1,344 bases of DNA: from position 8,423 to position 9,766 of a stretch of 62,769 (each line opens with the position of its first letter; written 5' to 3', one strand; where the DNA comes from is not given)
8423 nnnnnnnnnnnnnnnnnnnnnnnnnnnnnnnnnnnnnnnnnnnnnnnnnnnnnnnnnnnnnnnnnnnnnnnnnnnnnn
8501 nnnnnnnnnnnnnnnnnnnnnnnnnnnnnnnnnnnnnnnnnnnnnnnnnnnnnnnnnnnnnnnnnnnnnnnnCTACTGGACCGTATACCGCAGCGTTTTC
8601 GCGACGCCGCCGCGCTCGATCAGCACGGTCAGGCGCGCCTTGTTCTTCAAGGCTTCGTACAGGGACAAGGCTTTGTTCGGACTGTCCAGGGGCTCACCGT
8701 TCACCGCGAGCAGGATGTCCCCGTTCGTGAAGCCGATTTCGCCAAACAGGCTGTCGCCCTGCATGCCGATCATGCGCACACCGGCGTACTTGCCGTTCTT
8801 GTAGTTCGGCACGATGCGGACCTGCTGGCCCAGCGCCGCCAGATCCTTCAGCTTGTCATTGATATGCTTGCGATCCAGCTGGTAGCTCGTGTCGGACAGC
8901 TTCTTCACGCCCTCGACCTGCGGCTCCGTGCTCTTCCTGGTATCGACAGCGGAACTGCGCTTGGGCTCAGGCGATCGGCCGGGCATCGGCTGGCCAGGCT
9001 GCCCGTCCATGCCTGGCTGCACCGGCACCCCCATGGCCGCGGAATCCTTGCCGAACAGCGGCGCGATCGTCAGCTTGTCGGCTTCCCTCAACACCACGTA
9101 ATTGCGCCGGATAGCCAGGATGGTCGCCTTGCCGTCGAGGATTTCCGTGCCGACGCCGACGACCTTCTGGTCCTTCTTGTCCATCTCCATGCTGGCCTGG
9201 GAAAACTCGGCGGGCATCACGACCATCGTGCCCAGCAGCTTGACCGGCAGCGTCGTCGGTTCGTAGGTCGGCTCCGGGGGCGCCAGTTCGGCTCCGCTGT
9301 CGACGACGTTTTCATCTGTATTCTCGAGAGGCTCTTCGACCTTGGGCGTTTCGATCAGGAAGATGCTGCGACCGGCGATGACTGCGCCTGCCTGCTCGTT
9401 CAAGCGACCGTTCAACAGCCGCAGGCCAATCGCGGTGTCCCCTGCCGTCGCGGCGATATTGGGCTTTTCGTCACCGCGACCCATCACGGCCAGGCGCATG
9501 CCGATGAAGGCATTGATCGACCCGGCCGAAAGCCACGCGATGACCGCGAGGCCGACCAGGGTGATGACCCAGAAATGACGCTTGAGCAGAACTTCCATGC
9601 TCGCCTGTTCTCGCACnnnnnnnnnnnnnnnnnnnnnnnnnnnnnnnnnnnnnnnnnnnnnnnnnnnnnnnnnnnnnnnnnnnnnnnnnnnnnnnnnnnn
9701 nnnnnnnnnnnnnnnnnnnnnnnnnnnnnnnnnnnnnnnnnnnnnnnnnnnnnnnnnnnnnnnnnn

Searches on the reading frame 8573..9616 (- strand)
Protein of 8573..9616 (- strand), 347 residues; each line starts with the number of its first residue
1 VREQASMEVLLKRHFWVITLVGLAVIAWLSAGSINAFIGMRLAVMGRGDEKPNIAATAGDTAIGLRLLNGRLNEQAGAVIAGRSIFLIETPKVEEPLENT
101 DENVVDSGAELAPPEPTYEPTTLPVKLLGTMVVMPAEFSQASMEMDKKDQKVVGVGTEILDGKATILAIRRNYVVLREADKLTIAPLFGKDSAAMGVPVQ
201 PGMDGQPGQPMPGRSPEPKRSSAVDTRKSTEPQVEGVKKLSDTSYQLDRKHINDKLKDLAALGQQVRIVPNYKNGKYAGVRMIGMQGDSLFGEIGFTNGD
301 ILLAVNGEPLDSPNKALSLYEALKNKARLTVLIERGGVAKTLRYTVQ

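Call 4: search_protein_families(library=pfam, proteins=[window:8573-9616:-])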
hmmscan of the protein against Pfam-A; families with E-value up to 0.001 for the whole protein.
window:8573-9616:- (347 aa): 2 families
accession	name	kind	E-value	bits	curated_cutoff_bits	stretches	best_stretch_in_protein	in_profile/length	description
PF17820.7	PDZ_6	-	9.2e-05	22.6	27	1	289-334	9-53/54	PDZ domain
PF11356.14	T2SSC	-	0.00035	20.9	27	0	121-179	76-133/141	Type II secretion system protein C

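Call 12: search_protein_families(library=ncbifam, proteins=[window:8573-9616:-], max_evalue=0.01)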
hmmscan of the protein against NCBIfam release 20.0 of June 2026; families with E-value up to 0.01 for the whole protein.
window:8573-9616:- (347 aa): 4 families
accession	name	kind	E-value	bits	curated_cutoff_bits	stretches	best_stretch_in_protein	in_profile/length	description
NF041515.1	GspC_delta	equivalog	5.1e-65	220.2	150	1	12-347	1-311/311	type II secretion system protein GspC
TIGR01713.1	typeII_sec_gspC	equivalog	4.8e-16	59.1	101.6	1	114-340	72-253/259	type II secretion system protein GspC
NF041616.1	T2SS_C_SYNERG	exception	1.1e-08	34.8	200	1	264-347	213-296/296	type II secretion system protein GspC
TIGR02037.1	degP_htrA_DO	subfamily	0.0052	15.8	416.2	0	271-338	361-428/434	Do family serine endopeptidase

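Call 14: find_homologous_proteins(query=window:8573-9616:-, max_evalue=1e-10)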
Query window:8573-9616:- (347 aa): 88 proteins with E <= 1e-10 among 5527 candidates.
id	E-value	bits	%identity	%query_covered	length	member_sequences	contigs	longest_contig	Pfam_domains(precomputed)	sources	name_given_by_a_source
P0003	8.6e-219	743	100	98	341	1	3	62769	-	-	-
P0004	5.6e-189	645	86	98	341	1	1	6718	-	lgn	-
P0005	1.9e-162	558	74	98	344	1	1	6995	PF11356.15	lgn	-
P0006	4.4e-161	553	74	98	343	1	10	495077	-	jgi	jgi:general secretion pathway protein C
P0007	4.9e-126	438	61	98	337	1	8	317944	-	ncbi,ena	-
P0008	7.3e-126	438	60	98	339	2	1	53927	PF11356.15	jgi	jgi:general secretion pathway protein C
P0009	7.3e-123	428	60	98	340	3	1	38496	PF11356.15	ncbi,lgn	-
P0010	1.3e-122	427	58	98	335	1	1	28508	-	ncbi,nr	ncbi:MAG: hypothetical protein HY902_10590 [Deltaproteobacteria bacterium]|nr:hypothetical protein [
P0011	1.6e-121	423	58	98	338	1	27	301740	-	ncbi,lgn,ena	-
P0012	4.8e-119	415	58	98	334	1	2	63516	-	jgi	-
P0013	1.2e-118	414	58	98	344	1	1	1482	-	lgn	-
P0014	6.3e-118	412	56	98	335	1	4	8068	PF05887.17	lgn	-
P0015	1.3e-117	410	57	98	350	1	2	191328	-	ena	-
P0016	4.1e-117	409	55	98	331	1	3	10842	PF11356.15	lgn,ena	-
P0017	9.1e-117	408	57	98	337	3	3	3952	-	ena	-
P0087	4.9e-70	254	41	98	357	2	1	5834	-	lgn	-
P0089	7.2e-18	83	26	96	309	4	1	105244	PF13180.13,PF11356.15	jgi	jgi:type II secretion system protein C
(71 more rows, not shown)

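Call 15: find_encoding_contigs(protein=P0006, flank=10000, max_places=2)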
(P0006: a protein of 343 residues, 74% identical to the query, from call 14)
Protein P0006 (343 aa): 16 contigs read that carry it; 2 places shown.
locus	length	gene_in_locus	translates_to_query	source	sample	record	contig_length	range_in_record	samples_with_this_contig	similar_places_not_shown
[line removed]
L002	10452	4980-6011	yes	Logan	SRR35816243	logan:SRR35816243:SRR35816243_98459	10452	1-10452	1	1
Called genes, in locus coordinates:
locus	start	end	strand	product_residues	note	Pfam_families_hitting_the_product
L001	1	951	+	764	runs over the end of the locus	PF22073:Cep192_D4 (faint), PF22544:HYDIN_VesB_CFA65-like_Ig (faint), PF07610:DUF1573 (faint)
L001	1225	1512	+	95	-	PF00216:Bac_DNA_binding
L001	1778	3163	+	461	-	PF01336:tRNA_anti-codon, PF00152:tRNA-synt_2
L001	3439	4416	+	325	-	PF13672:PP2C_2, PF00481:PP2C, PF07228:SpoIIE (weak)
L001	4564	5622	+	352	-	PF01118:Semialdhyde_dh, PF02774:Semialdhyde_dhC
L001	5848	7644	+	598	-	-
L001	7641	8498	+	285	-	PF01416:PseudoU_synth_1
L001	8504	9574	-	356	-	-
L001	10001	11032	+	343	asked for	-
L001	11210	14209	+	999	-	PF21305:type_II_gspD_N0, PF03958:Secretin_N, PF00263:Secretin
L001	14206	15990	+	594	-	PF05157:MshEN, PF00437:T2SSE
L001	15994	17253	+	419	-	PF28597:T2SSF_N, PF00482:T2SSF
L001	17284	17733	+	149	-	PF07963:N_methyl (weak), PF08334:T2SSG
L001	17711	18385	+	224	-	PF07963:N_methyl (weak)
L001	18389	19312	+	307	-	PF07963:N_methyl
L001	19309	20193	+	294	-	PF07963:N_methyl (weak), PF11612:T2SSJ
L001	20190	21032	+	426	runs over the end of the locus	PF21687:T2SSK_1st (weak)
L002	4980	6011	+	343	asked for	-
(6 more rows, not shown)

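Call 16: find_encoding_contigs(protein=P0007, flank=10000, max_places=2)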
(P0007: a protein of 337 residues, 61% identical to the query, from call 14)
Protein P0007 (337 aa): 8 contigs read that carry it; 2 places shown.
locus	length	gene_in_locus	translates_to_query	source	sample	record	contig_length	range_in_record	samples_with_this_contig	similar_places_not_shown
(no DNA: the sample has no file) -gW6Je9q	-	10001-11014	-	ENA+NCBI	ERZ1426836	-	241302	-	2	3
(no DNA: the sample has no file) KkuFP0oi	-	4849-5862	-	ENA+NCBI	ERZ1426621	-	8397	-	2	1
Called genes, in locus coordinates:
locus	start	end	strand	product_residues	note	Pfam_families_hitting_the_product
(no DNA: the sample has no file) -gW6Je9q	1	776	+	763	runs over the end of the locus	PF22544:HYDIN_VesB_CFA65-like_Ig (faint)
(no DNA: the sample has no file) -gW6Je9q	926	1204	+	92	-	PF00216:Bac_DNA_binding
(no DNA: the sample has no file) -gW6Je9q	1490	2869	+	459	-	PF01336:tRNA_anti-codon, PF00152:tRNA-synt_2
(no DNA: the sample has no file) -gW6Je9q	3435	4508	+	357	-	PF00481:PP2C (weak), PF13672:PP2C_2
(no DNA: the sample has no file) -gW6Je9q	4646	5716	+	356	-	PF01118:Semialdhyde_dh, PF02774:Semialdhyde_dhC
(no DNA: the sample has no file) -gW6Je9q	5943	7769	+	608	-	-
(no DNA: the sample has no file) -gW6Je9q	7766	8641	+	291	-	PF01416:PseudoU_synth_1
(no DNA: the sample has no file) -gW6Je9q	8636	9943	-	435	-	-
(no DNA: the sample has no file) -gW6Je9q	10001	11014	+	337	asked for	-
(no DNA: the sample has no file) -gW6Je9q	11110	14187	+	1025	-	-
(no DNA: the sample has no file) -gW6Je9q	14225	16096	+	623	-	PF05157:MshEN, PF00437:T2SSE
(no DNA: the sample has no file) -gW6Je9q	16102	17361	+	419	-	PF28597:T2SSF_N, PF00482:T2SSF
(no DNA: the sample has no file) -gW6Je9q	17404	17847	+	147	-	PF07963:N_methyl (weak), PF08334:T2SSG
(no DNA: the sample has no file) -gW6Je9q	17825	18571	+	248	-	PF07963:N_methyl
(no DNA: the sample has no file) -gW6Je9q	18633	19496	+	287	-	PF07963:N_methyl (weak)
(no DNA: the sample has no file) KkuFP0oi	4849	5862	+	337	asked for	-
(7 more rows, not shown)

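Call 17: find_encoding_contigs(protein=P0004, flank=10000, max_places=2)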
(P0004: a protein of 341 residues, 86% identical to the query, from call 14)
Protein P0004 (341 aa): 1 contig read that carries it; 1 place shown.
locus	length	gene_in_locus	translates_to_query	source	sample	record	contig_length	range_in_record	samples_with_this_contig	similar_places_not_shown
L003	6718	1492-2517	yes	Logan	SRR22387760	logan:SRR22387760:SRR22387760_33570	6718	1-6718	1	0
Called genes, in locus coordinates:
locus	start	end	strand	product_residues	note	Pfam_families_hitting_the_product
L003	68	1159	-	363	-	-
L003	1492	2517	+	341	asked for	-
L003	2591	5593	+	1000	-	PF21305:type_II_gspD_N0, PF03958:Secretin_N, PF00263:Secretin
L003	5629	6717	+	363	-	?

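Call 24: find_related_loci(query=A2, collection=metagenome_contigs, flank=6000)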
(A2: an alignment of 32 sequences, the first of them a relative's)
Query A2 (341 aa) in metagenome_contigs; peptide patterns used: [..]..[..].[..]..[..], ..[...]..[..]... (x = any residue, [..] = any of these).
114 stretches matched a pattern; 11 encode a relative of the query (tblastn E <= 1e-3); 11 distinct loci.
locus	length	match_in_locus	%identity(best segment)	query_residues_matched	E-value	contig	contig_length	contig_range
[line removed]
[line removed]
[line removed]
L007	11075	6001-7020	53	1-341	3e-101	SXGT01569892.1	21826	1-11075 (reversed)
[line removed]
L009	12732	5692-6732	50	1-341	3e-96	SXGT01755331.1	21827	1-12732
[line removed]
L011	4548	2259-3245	48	1-341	2e-92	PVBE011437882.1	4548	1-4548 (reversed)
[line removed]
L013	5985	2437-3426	47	1-341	1e-90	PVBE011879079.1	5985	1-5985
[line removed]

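Call 44: find_encoding_contigs(protein=P0089, flank=8000, max_places=3)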
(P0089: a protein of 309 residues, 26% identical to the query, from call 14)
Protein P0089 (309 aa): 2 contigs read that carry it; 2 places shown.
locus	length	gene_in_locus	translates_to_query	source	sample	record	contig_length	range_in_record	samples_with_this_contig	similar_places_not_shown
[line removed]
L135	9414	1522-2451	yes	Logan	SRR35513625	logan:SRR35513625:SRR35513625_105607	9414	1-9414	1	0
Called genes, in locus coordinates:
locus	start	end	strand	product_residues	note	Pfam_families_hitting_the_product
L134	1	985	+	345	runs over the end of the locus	PF00586:AIRS, PF02769:AIRS_C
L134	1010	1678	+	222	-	PF00551:Formyl_trans_N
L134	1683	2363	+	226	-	PF00535:Glycos_transf_2, PF13641:Glyco_tranf_2_3 (weak)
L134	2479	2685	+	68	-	PF00462:Glutaredoxin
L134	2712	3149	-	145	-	-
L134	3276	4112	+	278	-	-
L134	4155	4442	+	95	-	-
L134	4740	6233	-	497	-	PF00370:FGGY_N, PF02782:FGGY_C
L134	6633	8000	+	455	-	PF04107:GCS2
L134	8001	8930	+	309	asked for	PF11356:T2SSC, PF13180:PDZ_2 (weak)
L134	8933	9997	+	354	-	PF00583:Acetyltransf_1 (weak), PF13527:Acetyltransf_9, PF13508:Acetyltransf_7 (weak)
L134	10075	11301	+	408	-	PF00768:Peptidase_S11, PF13354:Beta-lactamase2, PF07943:PBP5_C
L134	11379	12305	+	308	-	PF10095:DUF2333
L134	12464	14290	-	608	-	PF01343:Peptidase_S49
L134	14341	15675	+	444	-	-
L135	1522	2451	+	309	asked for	PF11356:T2SSC, PF13180:PDZ_2 (weak)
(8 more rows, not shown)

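Call 57: find_encoding_contigs(protein=L001:19309-20193:+, flank=10000, max_places=1)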
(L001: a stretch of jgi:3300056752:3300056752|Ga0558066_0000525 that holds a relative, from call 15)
Protein L001:19309-20193:+ (294 aa): 17 contigs read that carry it; 1 place shown.
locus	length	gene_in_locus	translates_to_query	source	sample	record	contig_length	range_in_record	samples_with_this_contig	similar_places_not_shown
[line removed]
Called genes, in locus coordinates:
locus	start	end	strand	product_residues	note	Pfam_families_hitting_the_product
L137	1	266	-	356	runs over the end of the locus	-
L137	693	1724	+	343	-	-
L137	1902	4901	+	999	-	PF21305:type_II_gspD_N0, PF03958:Secretin_N, PF00263:Secretin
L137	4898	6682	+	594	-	PF05157:MshEN, PF00437:T2SSE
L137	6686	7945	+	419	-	PF28597:T2SSF_N, PF00482:T2SSF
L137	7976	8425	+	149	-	PF07963:N_methyl (weak), PF08334:T2SSG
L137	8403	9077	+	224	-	PF07963:N_methyl (weak)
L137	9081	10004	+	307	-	PF07963:N_methyl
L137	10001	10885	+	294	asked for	PF07963:N_methyl (weak), PF11612:T2SSJ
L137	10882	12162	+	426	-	PF21687:T2SSK_1st (weak)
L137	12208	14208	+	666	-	PF11104:PilM_2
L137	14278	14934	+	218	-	PF04612:T2SSM (weak)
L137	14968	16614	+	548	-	-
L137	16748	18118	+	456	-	PF00291:PALP, PF00571:CBS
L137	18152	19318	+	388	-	PF01053:Cys_Met_Meta_PP, PF00155:Aminotran_1_2 (weak)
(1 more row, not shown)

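Call 74: find_encoding_contigs(protein=P0087, flank=6000, max_places=2)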
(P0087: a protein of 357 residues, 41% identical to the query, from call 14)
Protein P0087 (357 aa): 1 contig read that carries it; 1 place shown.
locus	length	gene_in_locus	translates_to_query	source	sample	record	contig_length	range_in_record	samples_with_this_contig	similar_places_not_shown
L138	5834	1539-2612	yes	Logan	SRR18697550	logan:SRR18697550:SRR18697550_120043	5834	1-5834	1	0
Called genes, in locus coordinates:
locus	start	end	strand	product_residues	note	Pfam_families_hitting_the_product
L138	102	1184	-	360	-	-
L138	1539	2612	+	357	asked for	-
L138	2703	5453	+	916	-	PF21305:type_II_gspD_N0, PF03958:Secretin_N, PF00263:Secretin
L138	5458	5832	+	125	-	?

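Call 76: find_homologous_proteins(query=A2, max_evalue=0.001)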
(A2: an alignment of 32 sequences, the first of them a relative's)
Query A2 (32 sequences) (341 aa, profile of the alignment): 114 proteins with E <= 0.001 among 8000 candidates.
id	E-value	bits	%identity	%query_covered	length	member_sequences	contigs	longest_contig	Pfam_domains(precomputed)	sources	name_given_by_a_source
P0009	1.6e-161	555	60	100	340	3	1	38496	PF11356.15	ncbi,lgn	-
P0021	1.8e-161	555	60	100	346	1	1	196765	-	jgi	jgi:general secretion pathway protein C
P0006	2.1e-161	555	74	100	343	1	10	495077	-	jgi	jgi:general secretion pathway protein C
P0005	2.4e-161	555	74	100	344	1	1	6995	PF11356.15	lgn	-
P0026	1.6e-160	552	59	100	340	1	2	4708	-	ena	-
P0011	1.9e-160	552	58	100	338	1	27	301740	-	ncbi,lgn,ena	-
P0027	6.6e-160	550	56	100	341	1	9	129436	-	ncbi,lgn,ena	-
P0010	6.8e-160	550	58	100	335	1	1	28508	-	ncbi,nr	ncbi:MAG: hypothetical protein HY902_10590 [Deltaproteobacteria bacterium]|nr:hypothetical protein [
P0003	8.0e-160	550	100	100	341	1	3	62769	-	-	-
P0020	8.2e-160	550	55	100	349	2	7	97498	-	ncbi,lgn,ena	-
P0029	9.6e-159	546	57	100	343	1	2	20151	-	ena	-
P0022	1.0e-158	546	56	100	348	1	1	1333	-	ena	-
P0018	1.1e-158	546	56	100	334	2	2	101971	PF11356.15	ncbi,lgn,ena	-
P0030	1.6e-158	545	56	100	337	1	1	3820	-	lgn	-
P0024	1.7e-158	545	60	100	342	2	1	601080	-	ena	-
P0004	2.6e-158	545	86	100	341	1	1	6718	-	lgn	-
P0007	1.9e-152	526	61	100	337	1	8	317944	-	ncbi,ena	-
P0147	7.9e-63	231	32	100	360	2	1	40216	PF13180.13,PF11356.15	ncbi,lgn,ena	-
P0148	5.7e-53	198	33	100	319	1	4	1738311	-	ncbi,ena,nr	ncbi:MAG: PDZ domain-containing protein [Myxococcales bacterium]|nr:PDZ domain-containing protein [M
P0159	4.3e-28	117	32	67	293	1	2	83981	PF11356.15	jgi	jgi:general secretion pathway protein C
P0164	1.1e-16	79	40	21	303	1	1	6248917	PF17820.8,PF00595.30,PF11356.15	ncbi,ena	-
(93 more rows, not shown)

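Call 77: find_encoding_contigs(protein=P0148, flank=10000, max_places=1)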
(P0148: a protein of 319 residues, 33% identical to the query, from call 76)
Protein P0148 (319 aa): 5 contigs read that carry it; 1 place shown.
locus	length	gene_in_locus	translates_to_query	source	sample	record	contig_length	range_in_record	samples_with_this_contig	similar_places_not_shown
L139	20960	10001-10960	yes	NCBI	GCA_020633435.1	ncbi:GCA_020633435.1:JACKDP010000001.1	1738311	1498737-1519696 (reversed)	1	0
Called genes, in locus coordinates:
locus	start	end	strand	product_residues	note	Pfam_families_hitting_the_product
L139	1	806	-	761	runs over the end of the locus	PF00384:Molybdopterin, PF01568:Molydop_binding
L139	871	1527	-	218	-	-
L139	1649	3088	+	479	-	PF00069:Pkinase, PF07714:PK_Tyr_Ser-Thr, PF03109:ABC1 (weak)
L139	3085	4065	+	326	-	PF00749:tRNA-synt_1c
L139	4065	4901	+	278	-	PF00520:Ion_trans, PF08016:PKD_channel (faint)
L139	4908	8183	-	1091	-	PF13428:TPR_14 (faint), PF13191:AAA_16, PF00515:TPR_1 (faint), PF17874:TPR_MalT (faint), PF14559:TPR_19 (faint), PF07719:TPR_2 (faint), PF13176:TPR_7 (faint), PF13424:TPR_12 (weak), +1 more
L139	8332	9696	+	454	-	PF00072:Response_reg, PF00158:Sigma54_activat, PF01078:Mg_chelatase (faint), PF14532:Sigma54_activ_2, PF00004:AAA (faint), PF07728:AAA_5, PF25601:AAA_lid_14, PF02954:HTH_8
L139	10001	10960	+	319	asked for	-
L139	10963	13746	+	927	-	PF21305:type_II_gspD_N0, PF03958:Secretin_N, PF00263:Secretin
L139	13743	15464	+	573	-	PF05157:MshEN, PF00437:T2SSE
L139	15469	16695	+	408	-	PF28597:T2SSF_N, PF00482:T2SSF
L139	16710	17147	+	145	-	PF07963:N_methyl, PF08334:T2SSG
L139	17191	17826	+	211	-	-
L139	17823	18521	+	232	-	PF07963:N_methyl (weak)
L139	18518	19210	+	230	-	PF11612:T2SSJ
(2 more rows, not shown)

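Call 78: find_encoding_contigs(protein=P0159, flank=10000, max_places=1)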
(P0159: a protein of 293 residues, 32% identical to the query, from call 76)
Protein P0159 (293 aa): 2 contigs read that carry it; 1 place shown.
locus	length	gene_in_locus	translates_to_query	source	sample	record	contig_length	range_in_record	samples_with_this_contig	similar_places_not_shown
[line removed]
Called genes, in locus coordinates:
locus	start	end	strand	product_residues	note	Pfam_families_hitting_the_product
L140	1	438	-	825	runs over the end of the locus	PF17874:TPR_MalT, PF14559:TPR_19, PF24885:TPR_NPHP3, PF13374:TPR_10, PF13424:TPR_12, PF13374:TPR_10, PF13424:TPR_12, PF13374:TPR_10, +20 more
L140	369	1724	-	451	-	-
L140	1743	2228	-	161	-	-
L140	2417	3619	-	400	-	PF01411:tRNA-synt_2c, PF07973:tRNA_SAD, PF02272:DHHA1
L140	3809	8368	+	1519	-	PF00310:GATase_2, PF04898:Glu_syn_central, PF01645:Glu_synthase, PF01493:GXGXG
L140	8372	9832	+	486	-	PF14691:Fer4_20, PF00890:FAD_binding_2 (weak), PF01266:DAO (weak), PF07992:Pyr_redox_2, PF12831:FAD_oxidored (weak), PF13450:NAD_binding_8, PF01593:Amino_oxidase, PF07992:Pyr_redox_2, +3 more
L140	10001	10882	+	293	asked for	PF11356:T2SSC (weak)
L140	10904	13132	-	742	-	PF19077:Big_13, PF19077:Big_13, PF17936:Big_6 (weak), PF19077:Big_13, PF17936:Big_6 (weak), PF19077:Big_13, PF17936:Big_6, PF19077:Big_13, +5 more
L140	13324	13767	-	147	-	-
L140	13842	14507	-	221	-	PF01476:LysM, PF23473:LysM3_LYK4_5 (faint)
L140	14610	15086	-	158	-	-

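Call 82: find_encoding_contigs(protein=P0164, flank=10000, max_places=1)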
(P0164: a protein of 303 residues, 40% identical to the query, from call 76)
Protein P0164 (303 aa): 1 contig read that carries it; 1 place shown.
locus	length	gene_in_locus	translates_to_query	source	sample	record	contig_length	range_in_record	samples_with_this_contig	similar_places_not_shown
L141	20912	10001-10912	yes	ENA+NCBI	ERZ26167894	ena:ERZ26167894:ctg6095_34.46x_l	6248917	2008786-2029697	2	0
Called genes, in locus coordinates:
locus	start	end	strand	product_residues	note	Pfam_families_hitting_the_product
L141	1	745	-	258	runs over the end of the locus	PF00106:adh_short, PF01370:Epimerase (faint), PF08659:KR, PF13561:adh_short_C2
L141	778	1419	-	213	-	PF01323:DSBA, PF13462:Thioredoxin_4 (faint)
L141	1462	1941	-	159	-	PF01613:Flavin_Reduct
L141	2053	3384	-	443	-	PF13660:DUF4147, PF05161:MOFRL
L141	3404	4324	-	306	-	PF00691:OmpA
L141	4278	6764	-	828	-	PF02190:LON_substr_bdg, PF08298:AAA_PrkA (faint), PF00004:AAA, PF07728:AAA_5, PF22667:Lon_lid, PF05362:Lon_C, PF13541:ChlI (weak)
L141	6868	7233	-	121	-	PF00011:HSP20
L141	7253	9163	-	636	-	PF00012:HSP70, PF06723:MreB_Mbl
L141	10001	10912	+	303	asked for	PF11356:T2SSC, PF00595:PDZ (weak), PF17820:PDZ_6 (weak)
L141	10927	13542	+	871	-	PF21305:type_II_gspD_N0, PF03958:Secretin_N, PF00263:Secretin, PF05036:SPOR (faint)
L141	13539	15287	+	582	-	PF05157:MshEN, PF00437:T2SSE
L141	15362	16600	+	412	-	PF28597:T2SSF_N, PF00482:T2SSF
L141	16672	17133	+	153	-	PF07963:N_methyl (weak), PF08334:T2SSG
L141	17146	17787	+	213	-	-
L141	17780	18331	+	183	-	-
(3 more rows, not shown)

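Call 84: find_encoding_contigs(protein=P0147, flank=10000, max_places=2)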
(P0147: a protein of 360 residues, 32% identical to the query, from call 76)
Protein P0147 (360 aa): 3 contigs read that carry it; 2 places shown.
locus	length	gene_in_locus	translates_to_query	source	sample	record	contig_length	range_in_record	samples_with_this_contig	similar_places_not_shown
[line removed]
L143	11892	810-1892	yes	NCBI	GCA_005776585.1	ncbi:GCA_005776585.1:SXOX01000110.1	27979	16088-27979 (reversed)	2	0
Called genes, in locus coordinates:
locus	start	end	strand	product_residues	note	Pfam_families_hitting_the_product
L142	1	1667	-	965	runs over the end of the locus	-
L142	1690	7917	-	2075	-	PF02412:TSP_3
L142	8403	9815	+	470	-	PF00072:Response_reg, PF00158:Sigma54_activat, PF01078:Mg_chelatase (faint), PF14532:Sigma54_activ_2, PF07724:AAA_2 (weak), PF07728:AAA_5 (weak), PF25601:AAA_lid_14, PF02954:HTH_8, +1 more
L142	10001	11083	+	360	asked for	PF11356:T2SSC (faint), PF13180:PDZ_2 (weak)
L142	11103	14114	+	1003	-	PF21305:type_II_gspD_N0, PF03958:Secretin_N, PF00263:Secretin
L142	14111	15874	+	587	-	PF05157:MshEN, PF13191:AAA_16 (faint), PF00437:T2SSE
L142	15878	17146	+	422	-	PF28597:T2SSF_N, PF00482:T2SSF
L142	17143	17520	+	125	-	-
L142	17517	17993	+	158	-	PF07963:N_methyl (weak), PF08334:T2SSG, PF26697:ComGC_C (weak)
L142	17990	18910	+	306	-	-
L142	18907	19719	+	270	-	PF07963:N_methyl (weak)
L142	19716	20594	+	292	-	PF11612:T2SSJ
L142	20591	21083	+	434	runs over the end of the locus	-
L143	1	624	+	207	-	?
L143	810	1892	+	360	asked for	PF11356:T2SSC (faint), PF13180:PDZ_2 (weak)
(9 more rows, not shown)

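Call 94: search_protein_families(library=ncbifam, proteins=[L142:8403-9815:+], max_evalue=1e-20)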
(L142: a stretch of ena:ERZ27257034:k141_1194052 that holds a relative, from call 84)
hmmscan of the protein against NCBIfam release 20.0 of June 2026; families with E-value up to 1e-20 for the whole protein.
L142:8403-9815:+ (470 aa): 28 families (the best 25 are shown)
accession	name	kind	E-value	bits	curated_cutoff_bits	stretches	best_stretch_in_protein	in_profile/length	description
NF008469.0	PRK11361.1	equivalog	9.6e-149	496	714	1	9-450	6-452/461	acetoacetate metabolism transcriptional regulator AtoC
TIGR01818.1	ntrC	equivalog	3.4e-136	454.7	558.6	1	10-396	1-383/463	nitrogen regulation protein NR(I)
TIGR02915.1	PEP_resp_reg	equivalog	7.3e-136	453.5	502.6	1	10-451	1-441/445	PEP-CTERM-box response regulator transcription factor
NF007689.0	PRK10365.1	equivalog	9.6e-125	416.8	760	1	6-449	4-439/441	sigma-54-dependent response regulator transcription factor ZraR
NF041946.1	LuxO_transreg_Vib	equivalog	3.6e-118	395.3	800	1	21-451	10-459/463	quorum-sensing sigma-54 dependent transcriptional regulator LuxO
TIGR01817.1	nifA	equivalog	2.9e-117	392.7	528.85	1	132-390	181-438/534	nif-specific transcriptional activator NifA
NF008176.1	PRK10923.1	equivalog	1e-115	387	620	1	10-402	6-393/469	nitrogen regulation protein NR(I)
NF051870.1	NAssimRespRegNtrX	equivalog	7.7e-114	381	600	1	10-450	4-448/452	nitrogen assimilation response regulator NtrX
NF050807.1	TransRegFlbDCaul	equivalog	5.1e-109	365.1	750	1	25-450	18-436/454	sigma-54-dependent transcriptional regulator FlbD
NF041552.1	TF_PrdR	equivalog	1.3e-107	360.5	795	1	128-451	250-575/577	sigma-54 dependent transcriptional regulator PrdR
NF011695.0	PRK15115.1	equivalog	7e-104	348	763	1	9-454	8-438/445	two-component system response regulator GlrR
NF038308.1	RNA_repair_RtcR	equivalog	2.6e-101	340.1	650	1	29-443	52-502/530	RNA repair transcriptional activator RtcR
NF003451.0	PRK05022.1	equivalog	3.5e-99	332.9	476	1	123-444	167-500/512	nitric oxide reductase transcriptional regulator NorR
NF049963.1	RespRegFlgRCampy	domain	2.2e-97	326.7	750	1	10-451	3-426/429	fla regulon two-component system response regulator FlgR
NF041906.1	V4R_TF_MobR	exception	1.9e-91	307.2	999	1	149-446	234-538/544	phenol degradation transcriptional regulator MobR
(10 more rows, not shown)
